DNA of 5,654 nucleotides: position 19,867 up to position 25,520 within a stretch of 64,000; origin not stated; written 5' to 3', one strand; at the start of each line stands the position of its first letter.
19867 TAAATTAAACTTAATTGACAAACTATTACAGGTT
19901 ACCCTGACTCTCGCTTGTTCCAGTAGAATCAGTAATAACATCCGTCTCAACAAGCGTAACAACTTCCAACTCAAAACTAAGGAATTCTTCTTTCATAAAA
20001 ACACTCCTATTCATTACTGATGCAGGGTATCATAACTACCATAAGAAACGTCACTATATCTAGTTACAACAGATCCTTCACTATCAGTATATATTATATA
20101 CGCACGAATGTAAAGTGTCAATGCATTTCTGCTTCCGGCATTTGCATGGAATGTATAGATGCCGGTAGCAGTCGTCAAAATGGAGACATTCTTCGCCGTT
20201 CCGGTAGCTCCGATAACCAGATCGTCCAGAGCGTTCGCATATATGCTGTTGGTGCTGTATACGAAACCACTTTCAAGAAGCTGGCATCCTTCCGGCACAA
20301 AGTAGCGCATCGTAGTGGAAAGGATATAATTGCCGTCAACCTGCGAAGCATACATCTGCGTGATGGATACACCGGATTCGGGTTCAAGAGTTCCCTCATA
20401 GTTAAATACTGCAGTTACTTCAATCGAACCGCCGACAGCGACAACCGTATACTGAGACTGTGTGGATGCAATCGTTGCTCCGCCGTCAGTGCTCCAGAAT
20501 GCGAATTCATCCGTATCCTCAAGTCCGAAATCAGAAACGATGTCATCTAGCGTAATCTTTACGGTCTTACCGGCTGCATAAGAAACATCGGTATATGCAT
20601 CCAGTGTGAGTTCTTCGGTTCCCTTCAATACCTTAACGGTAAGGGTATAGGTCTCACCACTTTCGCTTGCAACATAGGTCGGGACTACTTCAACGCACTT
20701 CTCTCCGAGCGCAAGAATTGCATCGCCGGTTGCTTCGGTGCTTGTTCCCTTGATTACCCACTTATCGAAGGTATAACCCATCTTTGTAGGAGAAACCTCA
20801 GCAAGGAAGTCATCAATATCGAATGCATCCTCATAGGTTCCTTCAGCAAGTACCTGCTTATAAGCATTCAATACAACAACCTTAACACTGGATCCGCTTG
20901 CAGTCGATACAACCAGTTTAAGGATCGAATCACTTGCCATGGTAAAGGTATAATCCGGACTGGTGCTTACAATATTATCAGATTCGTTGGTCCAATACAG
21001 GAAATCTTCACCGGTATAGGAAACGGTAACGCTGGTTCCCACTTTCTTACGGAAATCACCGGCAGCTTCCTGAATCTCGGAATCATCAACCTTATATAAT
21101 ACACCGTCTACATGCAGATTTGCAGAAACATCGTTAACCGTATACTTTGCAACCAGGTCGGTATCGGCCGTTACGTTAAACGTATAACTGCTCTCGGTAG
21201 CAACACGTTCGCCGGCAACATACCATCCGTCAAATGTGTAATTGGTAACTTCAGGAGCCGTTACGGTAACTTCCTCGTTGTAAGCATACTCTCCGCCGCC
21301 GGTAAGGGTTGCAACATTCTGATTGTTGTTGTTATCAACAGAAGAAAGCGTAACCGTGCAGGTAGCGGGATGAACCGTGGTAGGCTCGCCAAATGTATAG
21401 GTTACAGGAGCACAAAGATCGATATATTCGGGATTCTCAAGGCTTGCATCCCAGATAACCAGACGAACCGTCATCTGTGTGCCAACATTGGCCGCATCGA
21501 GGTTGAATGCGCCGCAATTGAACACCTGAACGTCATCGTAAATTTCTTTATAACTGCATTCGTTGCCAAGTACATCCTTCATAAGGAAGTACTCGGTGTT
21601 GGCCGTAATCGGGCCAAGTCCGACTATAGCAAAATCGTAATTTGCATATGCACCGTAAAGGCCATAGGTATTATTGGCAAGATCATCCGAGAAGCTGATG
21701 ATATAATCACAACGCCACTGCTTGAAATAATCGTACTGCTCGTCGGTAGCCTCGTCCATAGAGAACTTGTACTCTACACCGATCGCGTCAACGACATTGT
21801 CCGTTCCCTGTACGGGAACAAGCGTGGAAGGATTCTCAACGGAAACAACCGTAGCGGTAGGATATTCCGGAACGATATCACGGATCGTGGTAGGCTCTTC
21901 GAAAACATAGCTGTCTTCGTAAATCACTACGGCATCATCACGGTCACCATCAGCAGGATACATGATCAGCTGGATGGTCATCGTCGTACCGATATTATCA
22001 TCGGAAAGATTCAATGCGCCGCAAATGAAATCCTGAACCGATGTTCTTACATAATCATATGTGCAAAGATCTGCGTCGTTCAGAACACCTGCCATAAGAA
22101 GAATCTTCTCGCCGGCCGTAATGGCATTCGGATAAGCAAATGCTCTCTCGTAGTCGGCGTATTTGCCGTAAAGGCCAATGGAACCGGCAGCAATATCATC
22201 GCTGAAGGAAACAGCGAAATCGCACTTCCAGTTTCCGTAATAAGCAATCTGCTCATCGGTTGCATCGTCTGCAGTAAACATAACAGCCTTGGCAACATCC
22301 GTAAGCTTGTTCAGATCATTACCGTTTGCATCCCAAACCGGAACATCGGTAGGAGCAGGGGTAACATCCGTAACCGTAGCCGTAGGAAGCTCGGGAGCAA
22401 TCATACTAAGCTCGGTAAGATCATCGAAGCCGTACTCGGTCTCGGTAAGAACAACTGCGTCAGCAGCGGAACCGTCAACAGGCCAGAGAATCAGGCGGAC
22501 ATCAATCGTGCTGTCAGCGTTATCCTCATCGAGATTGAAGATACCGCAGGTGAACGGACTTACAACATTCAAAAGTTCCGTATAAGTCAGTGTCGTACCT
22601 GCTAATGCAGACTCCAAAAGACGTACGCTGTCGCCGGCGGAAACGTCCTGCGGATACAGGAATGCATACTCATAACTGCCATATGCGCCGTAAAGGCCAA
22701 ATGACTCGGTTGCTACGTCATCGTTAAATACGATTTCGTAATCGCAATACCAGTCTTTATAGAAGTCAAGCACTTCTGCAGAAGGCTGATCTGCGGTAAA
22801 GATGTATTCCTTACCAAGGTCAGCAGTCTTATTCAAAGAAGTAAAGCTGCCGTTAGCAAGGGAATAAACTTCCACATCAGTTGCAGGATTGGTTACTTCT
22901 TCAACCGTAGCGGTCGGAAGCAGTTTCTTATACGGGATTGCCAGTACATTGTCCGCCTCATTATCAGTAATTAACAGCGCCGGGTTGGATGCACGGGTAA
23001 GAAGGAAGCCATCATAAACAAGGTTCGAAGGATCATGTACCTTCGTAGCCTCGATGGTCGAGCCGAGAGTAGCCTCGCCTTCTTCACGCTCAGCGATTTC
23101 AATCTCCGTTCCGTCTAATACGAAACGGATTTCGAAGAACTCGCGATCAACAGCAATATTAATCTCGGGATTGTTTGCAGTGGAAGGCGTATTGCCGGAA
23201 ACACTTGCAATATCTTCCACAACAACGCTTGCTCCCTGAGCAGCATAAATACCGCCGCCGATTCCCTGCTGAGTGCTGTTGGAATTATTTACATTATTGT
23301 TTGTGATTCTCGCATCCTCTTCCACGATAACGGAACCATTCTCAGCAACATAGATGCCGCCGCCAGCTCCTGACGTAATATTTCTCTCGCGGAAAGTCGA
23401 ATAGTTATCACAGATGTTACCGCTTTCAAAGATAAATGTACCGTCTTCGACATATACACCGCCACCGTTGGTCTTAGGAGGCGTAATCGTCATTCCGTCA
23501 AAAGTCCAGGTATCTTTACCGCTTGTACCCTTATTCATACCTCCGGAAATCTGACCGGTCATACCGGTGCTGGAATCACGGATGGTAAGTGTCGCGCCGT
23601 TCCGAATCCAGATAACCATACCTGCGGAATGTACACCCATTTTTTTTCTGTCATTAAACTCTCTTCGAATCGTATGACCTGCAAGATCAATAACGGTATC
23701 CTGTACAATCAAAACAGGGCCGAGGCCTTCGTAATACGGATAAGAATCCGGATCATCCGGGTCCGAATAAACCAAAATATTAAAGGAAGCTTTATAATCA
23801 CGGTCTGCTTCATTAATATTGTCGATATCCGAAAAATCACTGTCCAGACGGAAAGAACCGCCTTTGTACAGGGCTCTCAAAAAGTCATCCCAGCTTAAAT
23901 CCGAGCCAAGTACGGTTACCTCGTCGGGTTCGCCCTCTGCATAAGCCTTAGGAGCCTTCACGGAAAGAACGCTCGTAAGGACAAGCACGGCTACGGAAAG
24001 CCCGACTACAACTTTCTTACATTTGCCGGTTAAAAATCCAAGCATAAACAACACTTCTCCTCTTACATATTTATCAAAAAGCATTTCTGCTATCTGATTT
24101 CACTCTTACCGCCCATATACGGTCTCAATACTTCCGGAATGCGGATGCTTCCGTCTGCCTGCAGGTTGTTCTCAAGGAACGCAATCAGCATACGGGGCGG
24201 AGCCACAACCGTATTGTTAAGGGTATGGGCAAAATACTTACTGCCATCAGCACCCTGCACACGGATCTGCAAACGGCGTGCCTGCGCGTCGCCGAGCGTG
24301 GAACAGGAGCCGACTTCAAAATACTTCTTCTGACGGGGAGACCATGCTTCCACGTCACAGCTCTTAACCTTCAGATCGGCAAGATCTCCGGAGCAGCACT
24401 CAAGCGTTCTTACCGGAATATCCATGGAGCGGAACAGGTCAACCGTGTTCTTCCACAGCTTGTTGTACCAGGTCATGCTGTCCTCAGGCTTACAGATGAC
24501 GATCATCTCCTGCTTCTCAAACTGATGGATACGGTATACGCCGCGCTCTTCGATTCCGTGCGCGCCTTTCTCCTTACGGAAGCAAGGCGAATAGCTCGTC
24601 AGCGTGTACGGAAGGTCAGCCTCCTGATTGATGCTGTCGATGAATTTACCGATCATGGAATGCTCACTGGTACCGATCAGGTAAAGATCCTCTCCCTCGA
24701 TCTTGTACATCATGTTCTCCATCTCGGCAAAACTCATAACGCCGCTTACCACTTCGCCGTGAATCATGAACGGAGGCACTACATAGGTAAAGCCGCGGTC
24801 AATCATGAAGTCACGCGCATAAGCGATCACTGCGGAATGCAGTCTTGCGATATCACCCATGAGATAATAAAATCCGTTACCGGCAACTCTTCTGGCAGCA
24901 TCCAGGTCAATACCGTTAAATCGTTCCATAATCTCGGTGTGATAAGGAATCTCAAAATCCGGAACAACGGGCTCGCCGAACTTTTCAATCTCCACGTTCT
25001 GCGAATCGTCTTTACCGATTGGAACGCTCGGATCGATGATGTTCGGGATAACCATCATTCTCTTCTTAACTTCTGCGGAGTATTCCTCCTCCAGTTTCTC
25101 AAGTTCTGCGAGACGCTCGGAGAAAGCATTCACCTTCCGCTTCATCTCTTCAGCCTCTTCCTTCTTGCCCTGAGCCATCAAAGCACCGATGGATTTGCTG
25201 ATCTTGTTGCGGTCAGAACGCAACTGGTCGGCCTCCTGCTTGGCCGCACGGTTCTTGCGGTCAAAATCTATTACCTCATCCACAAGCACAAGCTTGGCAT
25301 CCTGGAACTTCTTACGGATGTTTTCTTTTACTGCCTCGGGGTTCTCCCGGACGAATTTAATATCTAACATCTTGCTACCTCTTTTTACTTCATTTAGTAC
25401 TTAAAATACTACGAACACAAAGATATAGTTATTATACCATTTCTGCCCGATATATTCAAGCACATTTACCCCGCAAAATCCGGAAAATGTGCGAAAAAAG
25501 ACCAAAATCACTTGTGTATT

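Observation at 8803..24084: Candidate new surface system: two anchorless giant modular exoproteins, an acidic micro-ORF and an LRR membrane protein as one transcription unit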

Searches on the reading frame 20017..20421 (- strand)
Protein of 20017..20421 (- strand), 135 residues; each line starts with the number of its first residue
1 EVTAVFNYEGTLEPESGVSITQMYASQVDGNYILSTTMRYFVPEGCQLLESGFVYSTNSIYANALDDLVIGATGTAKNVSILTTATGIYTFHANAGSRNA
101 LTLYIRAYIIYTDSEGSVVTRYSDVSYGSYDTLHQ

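Call 61: search_solved_structures(query=A5, max_evalue=10)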
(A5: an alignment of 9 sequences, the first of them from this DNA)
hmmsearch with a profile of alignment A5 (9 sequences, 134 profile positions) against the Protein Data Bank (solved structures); distinct sequences matched with E-value up to 10: 4.
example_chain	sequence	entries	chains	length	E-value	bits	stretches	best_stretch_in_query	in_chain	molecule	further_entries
5dm6_O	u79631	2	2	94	0.34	14.1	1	48-116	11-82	50S ribosomal protein L21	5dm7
7a18_O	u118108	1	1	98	0.36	14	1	47-116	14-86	50S ribosomal protein L21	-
7a0r_O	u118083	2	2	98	0.37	14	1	47-116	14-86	50S ribosomal protein L21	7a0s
1nkw_P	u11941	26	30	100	0.39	13.9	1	47-116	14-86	50S ribosomal protein L21 | ribosomal protein L21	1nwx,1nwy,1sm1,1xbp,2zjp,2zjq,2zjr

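Call 63: search_protein_families(library=pfam, alignment_id=A5, max_evalue=1)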
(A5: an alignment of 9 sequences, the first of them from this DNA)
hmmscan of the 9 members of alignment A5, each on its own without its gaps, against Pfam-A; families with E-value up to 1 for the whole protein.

A. member 1, seq(135 aa): 0 families

B. families by the number of members that match (of 9 scanned): 5 families
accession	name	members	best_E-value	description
PF01450.25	KARI_C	1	0.043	Ketol-acid reductoisomerase, C-terminal domain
PF21601.3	GldM_2nd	1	0.12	GldM second domain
PF25020.1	TTR_TEN1-4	1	0.12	Teneurin TTR-like domain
PF11321.13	DUF3123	1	0.15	Protein of unknown function (DUF3123)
PF07210.18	DUF1416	1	0.15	Protein of unknown function (DUF1416)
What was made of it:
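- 20014..24045 (-): G1, a 1343-aa secreted giant. Order: signal peptide, N-terminal region with three GGG[IV]Y motifs (22918-23934), three DW-C-DY modules (21361-22917), Flg_new_2-type B-repeats (20422-21354), C-terminal 'C-dom' (20017-20421). It has no Pfam or PDB sequence match (calls 61, 63).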

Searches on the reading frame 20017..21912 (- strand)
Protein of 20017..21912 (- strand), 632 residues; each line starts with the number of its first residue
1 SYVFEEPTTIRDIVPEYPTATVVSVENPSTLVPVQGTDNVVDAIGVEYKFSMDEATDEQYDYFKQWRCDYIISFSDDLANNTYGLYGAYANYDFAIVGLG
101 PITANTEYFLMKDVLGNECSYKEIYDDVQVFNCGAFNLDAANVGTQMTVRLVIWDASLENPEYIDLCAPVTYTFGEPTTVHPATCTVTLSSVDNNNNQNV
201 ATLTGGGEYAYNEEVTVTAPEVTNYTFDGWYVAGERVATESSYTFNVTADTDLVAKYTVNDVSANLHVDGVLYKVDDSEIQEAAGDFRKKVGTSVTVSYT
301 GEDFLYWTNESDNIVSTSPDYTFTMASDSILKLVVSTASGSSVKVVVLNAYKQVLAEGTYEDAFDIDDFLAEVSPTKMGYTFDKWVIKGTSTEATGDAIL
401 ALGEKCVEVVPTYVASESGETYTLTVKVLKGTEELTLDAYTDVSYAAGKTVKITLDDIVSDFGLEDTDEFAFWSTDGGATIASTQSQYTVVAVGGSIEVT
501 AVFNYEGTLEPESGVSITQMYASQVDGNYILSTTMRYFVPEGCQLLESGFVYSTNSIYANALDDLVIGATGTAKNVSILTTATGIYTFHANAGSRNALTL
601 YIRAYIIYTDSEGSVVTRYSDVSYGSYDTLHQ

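Call 78: predict_structure(alignment_id=A9)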
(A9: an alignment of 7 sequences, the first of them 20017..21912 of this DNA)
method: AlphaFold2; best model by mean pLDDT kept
length: 632 residues; sequences in the alignment: 7
mean_pLDDT: 59.2   pTM: 0.37
mean pLDDT of the five models: 59.2, 56.2, 53.5, 51.2, 51.0
residues with pLDDT >= 90: 106; 70-90: 128; 50-70: 123; < 50: 275
segments of 3 or more residues with pLDDT < 50: 6-11, 185-211, 261-263, 276-287, 340-342, 349-535, 574-597, 628-632
pLDDT, mean of each block of 10 residues (from residue 1): 46 79 92 88 89 93 93 93 89 81 90 80 89 92 93 88 92 90 52 42 40 60 69 77 62 60 57 48 46 72 75 80 67 62 50 30 33 34 25 26 33 36 36 35 31 38 36 23 22 31 37 42 39 49 67 57 59 42 40 46 72 80 56 32
secondary structure, 60 per line:
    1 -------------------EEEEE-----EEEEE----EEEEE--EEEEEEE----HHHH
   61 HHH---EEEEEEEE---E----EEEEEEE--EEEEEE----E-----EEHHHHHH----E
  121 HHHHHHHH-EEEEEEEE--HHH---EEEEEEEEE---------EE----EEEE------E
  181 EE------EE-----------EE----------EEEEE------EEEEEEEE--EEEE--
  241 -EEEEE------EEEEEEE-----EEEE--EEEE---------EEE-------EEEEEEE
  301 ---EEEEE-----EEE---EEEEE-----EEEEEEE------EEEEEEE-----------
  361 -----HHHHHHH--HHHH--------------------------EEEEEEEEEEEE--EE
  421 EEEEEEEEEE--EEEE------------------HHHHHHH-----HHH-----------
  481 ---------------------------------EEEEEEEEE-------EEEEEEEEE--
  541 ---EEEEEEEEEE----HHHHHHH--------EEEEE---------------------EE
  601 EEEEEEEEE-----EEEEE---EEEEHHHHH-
elements in order: E20-24 E30-34 E39-43 E46-52 H57-63 E67-74 E83-89 E92-97 H110-115 H121-128 E130-137 E146-154 E170-173 E180-182 E214-218 E225-232 E235-238 E242-246 E253-259 E265-268 E271-274 E284-286 E294-300 E304-308 E314-316 E320-324 E330-336 E343-349 H366-372 H375-378 E405-416 E419-430 E433-436 H455-461 E514-522 E530-538 E544-553 H558-564 E573-577 E599-609 E615-619 E623-626 H627-631
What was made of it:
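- C-dom is internal in G2, and its structure could not be modelled confidently (call 78).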

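Call 82: fold_search(model_id=the predicted structure, library=pdb)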
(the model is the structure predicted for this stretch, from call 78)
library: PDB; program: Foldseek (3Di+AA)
matches with E <= 10: 1297; with E <= 0.001: 1
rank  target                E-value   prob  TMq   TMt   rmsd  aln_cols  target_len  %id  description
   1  1p53_A                8.0e-04  0.91  0.12  0.22  16.6       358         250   10  The Crystal Structure of ICAM-1 D3-D5 fragment (released 2004-05-04)
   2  8uin_G                1.3e-03  0.51  0.10  0.10  20.5       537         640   10  Structure of the C3bBb-albicin complex (released 2024-05-08)
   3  4aq1_C                2.1e-03  0.23  0.10  0.10  33.2       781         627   10  Structure of the SbsB S-layer protein of Geobacillus stearothermophilus PV72p2 in complex with nanobody KB6 (released 2012-06-13)
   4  5vkm_A                3.9e-03  0.60  0.11  0.17  18.5       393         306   13  Crystal structure of human CD22 Ig domains 1-3 in complex with alpha 2-6 sialyllactose (released 2017-10-04)
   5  1z7z_I                4.1e-03  0.66  0.10  0.13  16.5       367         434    9  Cryo-em structure of human coxsackievirus A21 complexed with five domain icam-1kilifi (released 2005-08-02)
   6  5xya                  4.1e-03  0.15  0.09  0.05  33.5       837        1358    9  Crystal structure of a serine protease from Streptococcus species (released 2018-08-08)
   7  8s3o_A                4.3e-03  0.38  0.13  0.08  23.4       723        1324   10  Structure of native human CD109 (released 2025-03-05)
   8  9ro7_A                4.9e-03  0.60  0.12  0.18  18.1       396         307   13  Crystal structure of human CD22 Ig domains 1-3 in complex with modified sialoside 7-012 (released 2025-12-10)
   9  6h04_A                5.2e-03  0.28  0.13  0.09  25.7       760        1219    8  Closed conformation of the Membrane Attack Complex (released 2018-12-19)
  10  9ro7_D                5.4e-03  0.54  0.12  0.18  17.8       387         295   12  Crystal structure of human CD22 Ig domains 1-3 in complex with modified sialoside 7-012 (released 2025-12-10)
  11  2oz4_A                5.7e-03  0.72  0.11  0.21  17.6       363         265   10  Structural Plasticity in IgSF Domain 4 of ICAM-1 Mediates Cell Surface Dimerization (released 2007-10-16)
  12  9rob_A                5.7e-03  0.47  0.12  0.18  18.2       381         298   12  Crystal structure of human CD22 Ig domains 1-3 in complex with modified sialoside 1B (released 2025-12-10)
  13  5xxz_A                6.0e-03  0.13  0.09  0.05  34.0       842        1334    7  Crystal structure of a serine protease from Streptococcus species (released 2018-08-08)
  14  8cem_F                6.6e-03  0.35  0.11  0.11  25.9       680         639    7  Structure of bovine native C3, re-refinement (released 2023-04-05)
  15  9lj6                  7.0e-03  0.63  0.12  0.25  21.9       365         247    7  Crystal Structure of C-terminal rigid fragment containing middle and C-terminal domains of the Basal pilin EbpB from Ent (released 2025-07-16)
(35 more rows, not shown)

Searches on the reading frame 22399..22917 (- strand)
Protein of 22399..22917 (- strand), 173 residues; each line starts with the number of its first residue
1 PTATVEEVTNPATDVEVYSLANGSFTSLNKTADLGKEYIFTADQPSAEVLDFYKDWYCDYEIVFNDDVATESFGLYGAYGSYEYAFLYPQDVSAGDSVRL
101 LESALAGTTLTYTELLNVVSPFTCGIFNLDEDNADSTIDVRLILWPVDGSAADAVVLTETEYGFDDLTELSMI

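Call 62: search_solved_structures(query=A6, max_evalue=10)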
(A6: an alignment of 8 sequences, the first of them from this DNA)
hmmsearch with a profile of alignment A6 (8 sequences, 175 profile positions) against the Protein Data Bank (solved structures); distinct sequences matched with E-value up to 10: 8.
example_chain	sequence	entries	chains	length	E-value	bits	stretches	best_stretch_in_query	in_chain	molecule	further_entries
6hqw_A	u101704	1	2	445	0.52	13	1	40-81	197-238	Cytochrome P450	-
5cgw_A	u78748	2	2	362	0.61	12.8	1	42-79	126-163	Beta-lactamase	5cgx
4oei_A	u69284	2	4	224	1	12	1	66-97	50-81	Lectin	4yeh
3v6n_A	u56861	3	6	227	1.1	12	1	66-97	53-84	Lectin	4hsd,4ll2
9pum_H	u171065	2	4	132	1.1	12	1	26-87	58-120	VHH A2R3-60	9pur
6fm6_A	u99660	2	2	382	1.4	11.6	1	41-79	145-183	Beta-lactamase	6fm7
5gpy_B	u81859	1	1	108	1.4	11.6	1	14-61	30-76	Transcription initiation factor IIE subunit beta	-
7dqx_A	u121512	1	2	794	1.5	11.5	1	97-164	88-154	6-hydroxypseudooxynicotine dehydrogenase complex subunit gamma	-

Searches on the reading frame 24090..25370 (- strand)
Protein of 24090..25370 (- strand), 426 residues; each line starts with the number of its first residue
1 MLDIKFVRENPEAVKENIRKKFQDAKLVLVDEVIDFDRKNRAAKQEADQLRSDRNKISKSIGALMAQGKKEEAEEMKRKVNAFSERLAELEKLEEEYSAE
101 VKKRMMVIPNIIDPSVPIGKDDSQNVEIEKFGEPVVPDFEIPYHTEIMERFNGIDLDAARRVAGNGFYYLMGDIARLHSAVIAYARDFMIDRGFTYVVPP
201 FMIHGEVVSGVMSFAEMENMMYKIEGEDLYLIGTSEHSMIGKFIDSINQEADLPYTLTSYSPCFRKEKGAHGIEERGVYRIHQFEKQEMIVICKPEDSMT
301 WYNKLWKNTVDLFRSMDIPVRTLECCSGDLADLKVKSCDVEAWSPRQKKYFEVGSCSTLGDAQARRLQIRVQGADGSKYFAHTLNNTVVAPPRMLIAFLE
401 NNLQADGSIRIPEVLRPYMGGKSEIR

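Call 7: search_protein_families(library=pfam, proteins=[window:24090-25370:-], max_evalue=0.01)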
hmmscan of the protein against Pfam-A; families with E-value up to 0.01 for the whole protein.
window:24090-25370:- (426 aa): 2 families
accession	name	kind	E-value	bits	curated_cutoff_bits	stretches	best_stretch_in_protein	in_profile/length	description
PF00587.30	tRNA-synt_2b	-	2.7e-31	109.4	29.3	1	226-402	8-179/179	tRNA synthetase class II core domain (G, H, P, S and T)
PF02403.27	Seryl_tRNA_N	-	5.8e-26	91.3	28.2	1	1-111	1-107/108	Seryl-tRNA synthetase N-terminal domain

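Call 16: find_related_loci(query=window:24090-25370:-, collection=genome_contigs, flank=10000)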
Query window:24090-25370:- (426 aa) in genome_contigs; peptide patterns used: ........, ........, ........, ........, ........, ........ (x = any residue, [..] = any of these).
599 stretches matched a pattern (row limit reached: there are more); 579 encode a relative of the query (tblastn E <= 1e-3); the best 80 are kept; 80 distinct loci.
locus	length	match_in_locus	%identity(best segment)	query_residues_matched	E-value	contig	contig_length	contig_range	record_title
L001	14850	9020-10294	83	1-425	0e+0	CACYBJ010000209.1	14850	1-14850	MAG: uncultured Lachnospiraceae bacterium isolate RUG11784 genome assembly, contig: RUG11784_asm_209, whole genome shotg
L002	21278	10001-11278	81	1-426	0e+0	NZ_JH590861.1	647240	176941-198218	Stomatobaculum longum strain ACC2 supercont1.1, whole genome shotgun sequence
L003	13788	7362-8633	83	1-425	0e+0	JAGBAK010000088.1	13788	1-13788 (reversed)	MAG: Clostridia bacterium isolate RGIG8939 Water_deer_Rectum-1__c253456, whole genome shotgun sequence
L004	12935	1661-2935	83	1-425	0e+0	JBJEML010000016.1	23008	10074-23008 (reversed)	MAG: Lachnospiraceae bacterium isolate SARD13_bin.025 NODE_1263_length_23008_cov_9.299351, whole genome shotgun sequence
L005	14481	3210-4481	83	1-425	0e+0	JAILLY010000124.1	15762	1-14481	MAG: Lachnospiraceae bacterium isolate RUI240 k141_2545955_flag=0_multi=16.9898_len=15762, whole genome shotgun sequence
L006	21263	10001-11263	82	1-421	0e+0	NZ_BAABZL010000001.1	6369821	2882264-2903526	Enterocloster aldenensis strain k25-0101-E9 sequence1, whole genome shotgun sequence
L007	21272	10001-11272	82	1-425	0e+0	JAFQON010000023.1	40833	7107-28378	MAG: Clostridia bacterium isolate RGIG2007 Goat_Colon-1__c348359, whole genome shotgun sequence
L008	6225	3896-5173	80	1-426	0e+0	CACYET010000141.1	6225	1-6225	MAG: uncultured Clostridiales bacterium isolate RUG11878 genome assembly, contig: RUG11878_asm_141, whole genome shotgun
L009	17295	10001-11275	80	1-425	0e+0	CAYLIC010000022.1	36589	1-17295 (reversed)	MAG TPA_asm: uncultured Faecalibacterium sp. isolate SRP350583_co1_318 genome assembly, contig: NODE_1773_length_36589_c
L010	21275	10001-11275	81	1-426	0e+0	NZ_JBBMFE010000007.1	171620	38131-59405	Laedolimicola intestinihominis strain CLA-AA-H132 CLAAAH132_contig_7_length_171620, whole genome shotgun sequence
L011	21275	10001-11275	81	1-426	0e+0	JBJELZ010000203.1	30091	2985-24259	MAG: Lachnospiraceae bacterium isolate LOHA17_bin.039 NODE_696_length_30091_cov_8.520542, whole genome shotgun sequence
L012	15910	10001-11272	81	1-425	0e+0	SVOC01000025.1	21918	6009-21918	MAG: Oscillospiraceae bacterium isolate SIG555 NODE_4285_length_21918_cov_26.549151, whole genome shotgun sequence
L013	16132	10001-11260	83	1-421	0e+0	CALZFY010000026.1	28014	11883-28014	MAG: uncultured Lachnoclostridium sp. isolate SRR3176534_bin.24_metaWRAP_v1.3_MAG genome assembly, contig: ERZ8974731.64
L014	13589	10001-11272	82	1-425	0e+0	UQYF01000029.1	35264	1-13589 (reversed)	uncultured Clostridiales bacterium isolate UMGS754 genome assembly, contig: NODE_1075_length_35264_cov_8.841433, whole g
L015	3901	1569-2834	83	1-423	0e+0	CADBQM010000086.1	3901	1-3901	MAG: uncultured Clostridiales bacterium isolate RUG14202 genome assembly, contig: RUG14202_asm_86, whole genome shotgun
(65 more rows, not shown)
